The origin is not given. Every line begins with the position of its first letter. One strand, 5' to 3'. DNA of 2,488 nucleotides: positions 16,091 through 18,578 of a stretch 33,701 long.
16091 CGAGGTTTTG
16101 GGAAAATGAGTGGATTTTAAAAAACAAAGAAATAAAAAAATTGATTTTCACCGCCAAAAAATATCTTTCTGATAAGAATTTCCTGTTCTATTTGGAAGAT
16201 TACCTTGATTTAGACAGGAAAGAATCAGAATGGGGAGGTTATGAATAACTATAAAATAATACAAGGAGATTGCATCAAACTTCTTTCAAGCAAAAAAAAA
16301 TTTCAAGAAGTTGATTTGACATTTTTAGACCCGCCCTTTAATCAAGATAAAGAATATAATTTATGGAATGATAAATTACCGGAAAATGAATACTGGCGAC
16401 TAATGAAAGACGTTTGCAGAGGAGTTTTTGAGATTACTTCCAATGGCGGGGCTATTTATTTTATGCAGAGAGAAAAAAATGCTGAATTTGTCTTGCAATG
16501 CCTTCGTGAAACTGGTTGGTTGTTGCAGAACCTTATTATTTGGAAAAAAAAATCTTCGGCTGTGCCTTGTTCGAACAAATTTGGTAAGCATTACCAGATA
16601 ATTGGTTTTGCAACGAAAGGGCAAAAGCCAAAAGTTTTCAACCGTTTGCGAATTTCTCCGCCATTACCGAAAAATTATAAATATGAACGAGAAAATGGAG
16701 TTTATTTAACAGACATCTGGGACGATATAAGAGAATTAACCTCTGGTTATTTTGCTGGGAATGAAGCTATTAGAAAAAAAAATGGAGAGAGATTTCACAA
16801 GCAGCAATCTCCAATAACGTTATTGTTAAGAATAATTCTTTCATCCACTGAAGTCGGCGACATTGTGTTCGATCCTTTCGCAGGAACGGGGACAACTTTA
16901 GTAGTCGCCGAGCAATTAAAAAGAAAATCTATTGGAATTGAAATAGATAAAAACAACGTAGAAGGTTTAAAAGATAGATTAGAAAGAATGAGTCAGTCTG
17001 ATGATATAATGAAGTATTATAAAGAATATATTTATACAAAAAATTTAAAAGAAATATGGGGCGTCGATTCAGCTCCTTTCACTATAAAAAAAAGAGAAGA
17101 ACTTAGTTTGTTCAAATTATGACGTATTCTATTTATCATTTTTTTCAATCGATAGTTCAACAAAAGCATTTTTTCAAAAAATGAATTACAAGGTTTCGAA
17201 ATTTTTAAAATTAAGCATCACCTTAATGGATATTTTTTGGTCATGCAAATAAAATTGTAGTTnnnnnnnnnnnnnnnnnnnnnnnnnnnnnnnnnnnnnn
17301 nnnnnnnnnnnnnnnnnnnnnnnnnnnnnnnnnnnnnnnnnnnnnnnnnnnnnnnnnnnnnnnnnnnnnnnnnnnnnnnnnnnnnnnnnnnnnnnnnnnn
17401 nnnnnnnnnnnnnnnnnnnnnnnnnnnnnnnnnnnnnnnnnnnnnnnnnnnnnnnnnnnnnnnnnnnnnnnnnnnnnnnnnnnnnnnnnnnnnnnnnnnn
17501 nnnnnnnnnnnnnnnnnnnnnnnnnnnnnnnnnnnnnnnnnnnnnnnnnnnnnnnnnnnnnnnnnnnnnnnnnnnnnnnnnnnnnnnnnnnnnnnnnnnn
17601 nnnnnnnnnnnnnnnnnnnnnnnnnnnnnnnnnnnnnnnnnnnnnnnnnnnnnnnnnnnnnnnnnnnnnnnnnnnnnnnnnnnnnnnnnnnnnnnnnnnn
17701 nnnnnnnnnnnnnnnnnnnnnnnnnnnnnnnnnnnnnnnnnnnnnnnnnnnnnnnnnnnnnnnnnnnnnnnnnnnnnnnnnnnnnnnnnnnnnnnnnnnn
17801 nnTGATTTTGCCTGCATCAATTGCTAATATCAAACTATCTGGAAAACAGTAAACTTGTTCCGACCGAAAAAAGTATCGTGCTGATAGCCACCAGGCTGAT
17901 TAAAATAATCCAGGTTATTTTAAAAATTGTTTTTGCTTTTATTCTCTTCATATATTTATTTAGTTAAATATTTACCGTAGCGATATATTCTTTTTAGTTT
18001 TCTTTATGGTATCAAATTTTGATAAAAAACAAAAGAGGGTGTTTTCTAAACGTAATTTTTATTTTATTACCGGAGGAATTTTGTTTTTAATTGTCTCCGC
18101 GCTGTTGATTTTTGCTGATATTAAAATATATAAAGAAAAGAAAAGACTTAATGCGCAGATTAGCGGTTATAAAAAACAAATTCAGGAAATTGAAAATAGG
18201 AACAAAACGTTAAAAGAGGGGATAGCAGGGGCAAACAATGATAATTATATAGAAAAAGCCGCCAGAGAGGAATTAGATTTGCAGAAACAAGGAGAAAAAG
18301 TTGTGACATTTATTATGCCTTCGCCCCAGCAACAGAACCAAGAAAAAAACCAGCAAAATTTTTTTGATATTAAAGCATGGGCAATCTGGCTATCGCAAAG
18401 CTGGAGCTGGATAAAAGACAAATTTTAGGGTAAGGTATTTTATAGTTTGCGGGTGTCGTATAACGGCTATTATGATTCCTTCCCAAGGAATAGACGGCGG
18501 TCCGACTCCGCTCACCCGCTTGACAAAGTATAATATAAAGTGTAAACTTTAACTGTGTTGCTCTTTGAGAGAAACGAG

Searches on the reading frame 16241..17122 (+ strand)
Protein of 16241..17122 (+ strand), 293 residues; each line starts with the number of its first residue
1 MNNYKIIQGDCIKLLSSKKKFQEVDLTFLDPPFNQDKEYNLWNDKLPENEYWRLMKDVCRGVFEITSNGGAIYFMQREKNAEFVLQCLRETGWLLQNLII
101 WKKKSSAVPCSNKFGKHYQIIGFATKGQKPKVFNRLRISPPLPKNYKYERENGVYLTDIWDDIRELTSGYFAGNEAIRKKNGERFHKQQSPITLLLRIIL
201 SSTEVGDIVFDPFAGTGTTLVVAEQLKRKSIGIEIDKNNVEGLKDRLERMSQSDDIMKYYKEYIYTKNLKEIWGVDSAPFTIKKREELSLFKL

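Call 7: search_protein_families(library=pfam, proteins=[window:16241-17122:+], max_evalue=0.01)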
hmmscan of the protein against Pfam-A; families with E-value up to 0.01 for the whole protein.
window:16241-17122:+ (293 aa): 4 families
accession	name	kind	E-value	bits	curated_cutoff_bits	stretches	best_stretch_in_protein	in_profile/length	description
PF01555.25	N6_N4_Mtase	-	7.9e-45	153.9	26.7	1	24-241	1-217/221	DNA methylase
PF03602.21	Cons_hypoth95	-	1.7e-05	25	24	0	7-49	96-139/182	Conserved hypothetical protein 95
PF02384.22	N6_Mtase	-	0.00042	20.2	20.4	0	158-229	4-71/311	N-6 DNA Methylase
PF01170.24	UPF0020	-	0.0026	17.9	22.3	1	200-278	23-85/197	RMKL-like, methyltransferase domain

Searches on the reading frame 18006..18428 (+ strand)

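Call 7: search_protein_families(library=pfam, proteins=[window:18006-18428:+], max_evalue=0.01)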
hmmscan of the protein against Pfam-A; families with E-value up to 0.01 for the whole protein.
window:18006-18428:+ (140 aa): 1 family
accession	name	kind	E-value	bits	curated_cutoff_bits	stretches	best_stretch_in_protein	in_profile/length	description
PF04977.20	DivIC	-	2.1e-11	43.9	28.9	1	28-103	2-78/80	Septum formation initiator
